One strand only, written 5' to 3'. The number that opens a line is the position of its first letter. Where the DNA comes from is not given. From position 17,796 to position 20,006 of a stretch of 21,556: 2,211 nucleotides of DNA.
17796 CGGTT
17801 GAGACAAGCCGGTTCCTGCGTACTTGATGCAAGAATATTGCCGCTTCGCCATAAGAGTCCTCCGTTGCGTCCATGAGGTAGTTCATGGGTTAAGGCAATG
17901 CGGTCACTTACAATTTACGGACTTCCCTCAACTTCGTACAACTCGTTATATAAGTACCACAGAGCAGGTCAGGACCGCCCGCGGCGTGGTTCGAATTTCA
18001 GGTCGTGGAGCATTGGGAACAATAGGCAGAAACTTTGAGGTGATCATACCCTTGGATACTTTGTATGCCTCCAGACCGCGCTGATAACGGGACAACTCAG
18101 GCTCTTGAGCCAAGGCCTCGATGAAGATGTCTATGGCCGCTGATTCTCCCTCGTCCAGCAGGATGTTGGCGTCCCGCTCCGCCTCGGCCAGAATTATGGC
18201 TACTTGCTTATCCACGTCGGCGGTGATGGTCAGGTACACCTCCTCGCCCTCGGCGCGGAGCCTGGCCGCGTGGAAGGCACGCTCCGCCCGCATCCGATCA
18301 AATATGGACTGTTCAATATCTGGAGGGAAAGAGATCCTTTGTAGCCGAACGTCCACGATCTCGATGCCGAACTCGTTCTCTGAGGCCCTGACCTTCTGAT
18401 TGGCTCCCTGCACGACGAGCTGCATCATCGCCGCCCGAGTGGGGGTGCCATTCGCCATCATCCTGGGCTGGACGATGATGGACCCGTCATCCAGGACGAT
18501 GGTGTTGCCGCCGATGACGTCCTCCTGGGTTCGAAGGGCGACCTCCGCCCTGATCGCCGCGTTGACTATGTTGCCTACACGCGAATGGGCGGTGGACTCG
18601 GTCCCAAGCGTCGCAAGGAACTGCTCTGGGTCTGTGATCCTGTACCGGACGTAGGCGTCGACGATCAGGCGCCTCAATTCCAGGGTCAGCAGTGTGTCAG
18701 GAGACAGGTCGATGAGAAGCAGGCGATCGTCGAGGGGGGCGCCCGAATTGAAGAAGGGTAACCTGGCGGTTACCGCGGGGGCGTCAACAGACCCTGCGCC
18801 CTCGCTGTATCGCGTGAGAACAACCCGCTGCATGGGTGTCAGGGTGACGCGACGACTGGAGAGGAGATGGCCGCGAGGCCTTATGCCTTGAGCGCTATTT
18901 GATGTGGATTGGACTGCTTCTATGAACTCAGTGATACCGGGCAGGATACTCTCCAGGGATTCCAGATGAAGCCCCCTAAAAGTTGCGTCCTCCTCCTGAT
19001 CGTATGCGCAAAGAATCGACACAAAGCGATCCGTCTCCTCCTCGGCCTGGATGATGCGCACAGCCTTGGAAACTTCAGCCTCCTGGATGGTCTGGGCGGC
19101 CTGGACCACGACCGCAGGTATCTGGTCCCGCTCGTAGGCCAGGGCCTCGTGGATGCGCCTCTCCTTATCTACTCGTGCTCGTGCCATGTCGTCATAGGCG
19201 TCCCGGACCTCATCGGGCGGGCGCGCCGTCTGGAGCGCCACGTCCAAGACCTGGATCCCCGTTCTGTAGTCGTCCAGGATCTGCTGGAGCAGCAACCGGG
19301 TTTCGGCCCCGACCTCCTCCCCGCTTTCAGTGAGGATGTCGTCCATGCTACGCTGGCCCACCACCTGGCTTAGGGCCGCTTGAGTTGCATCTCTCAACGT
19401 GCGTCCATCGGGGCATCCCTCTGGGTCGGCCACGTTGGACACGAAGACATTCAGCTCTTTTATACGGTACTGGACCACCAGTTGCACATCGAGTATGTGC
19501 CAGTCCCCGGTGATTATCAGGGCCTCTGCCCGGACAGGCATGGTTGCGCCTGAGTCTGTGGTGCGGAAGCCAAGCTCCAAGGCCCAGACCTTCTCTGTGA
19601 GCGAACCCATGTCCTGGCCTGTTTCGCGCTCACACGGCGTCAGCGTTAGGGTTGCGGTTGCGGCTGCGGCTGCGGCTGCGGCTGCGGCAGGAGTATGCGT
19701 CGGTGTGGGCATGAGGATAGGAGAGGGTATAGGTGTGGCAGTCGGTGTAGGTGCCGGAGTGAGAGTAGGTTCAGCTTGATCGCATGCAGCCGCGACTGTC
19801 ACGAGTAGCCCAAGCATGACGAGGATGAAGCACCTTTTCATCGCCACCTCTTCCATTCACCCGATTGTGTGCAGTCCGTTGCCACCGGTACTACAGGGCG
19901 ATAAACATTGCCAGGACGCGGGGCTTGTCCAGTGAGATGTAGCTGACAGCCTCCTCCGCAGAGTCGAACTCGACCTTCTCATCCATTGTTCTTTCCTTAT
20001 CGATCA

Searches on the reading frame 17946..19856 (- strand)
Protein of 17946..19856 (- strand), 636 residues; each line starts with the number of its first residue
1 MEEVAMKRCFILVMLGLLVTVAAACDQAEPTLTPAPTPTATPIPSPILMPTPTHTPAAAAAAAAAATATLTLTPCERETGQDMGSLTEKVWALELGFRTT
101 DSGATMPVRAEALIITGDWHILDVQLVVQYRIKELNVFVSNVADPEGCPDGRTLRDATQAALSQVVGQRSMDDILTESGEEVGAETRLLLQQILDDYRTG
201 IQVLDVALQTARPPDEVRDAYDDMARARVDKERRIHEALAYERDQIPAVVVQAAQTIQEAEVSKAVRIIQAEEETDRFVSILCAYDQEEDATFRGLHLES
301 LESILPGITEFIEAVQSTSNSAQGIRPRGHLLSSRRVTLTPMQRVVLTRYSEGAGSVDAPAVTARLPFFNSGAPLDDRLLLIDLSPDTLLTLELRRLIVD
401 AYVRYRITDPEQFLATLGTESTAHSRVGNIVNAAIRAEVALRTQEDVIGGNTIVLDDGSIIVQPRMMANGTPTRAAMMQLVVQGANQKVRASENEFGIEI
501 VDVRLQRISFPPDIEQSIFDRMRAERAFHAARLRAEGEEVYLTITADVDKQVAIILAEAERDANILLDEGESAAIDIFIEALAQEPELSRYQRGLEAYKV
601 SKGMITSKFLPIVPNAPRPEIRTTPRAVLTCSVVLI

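Call 3: search_protein_families(library=pfam, proteins=[window:17946-19856:-], max_evalue=0.01)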
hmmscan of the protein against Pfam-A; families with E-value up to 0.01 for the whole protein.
window:17946-19856:- (636 aa): 2 families
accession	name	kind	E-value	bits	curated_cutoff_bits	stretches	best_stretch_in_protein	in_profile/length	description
PF01145.31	Band_7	-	6.9e-33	114.6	23.6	2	341-538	5-175/176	SPFH domain / Band 7 family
PF13421.11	Band_7_1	-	0.0025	17.9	24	0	478-522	163-207/211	SPFH domain-Band 7 family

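Call 66: search_protein_families(library=ncbifam, proteins=[window:17946-19856:-], max_evalue=0.001)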
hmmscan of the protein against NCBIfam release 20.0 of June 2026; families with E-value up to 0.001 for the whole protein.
window:17946-19856:- (636 aa): 4 families
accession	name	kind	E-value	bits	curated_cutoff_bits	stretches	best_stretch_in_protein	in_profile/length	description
TIGR01933.1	hflK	equivalog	9.3e-56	189.1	159.4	1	108-306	47-240/261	FtsH protease activity modulator HflK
TIGR01932.1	hflC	equivalog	4.1e-43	147.4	134.4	1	357-601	47-297/318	protease modulator HflC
NF008181.0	PRK10930.1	equivalog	5.4e-36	124.3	660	1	109-307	144-337/419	FtsH protease activity modulator HflK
NF008259.0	PRK11029.1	equivalog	8.7e-34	117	427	1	349-601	39-306/334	protease modulator HflC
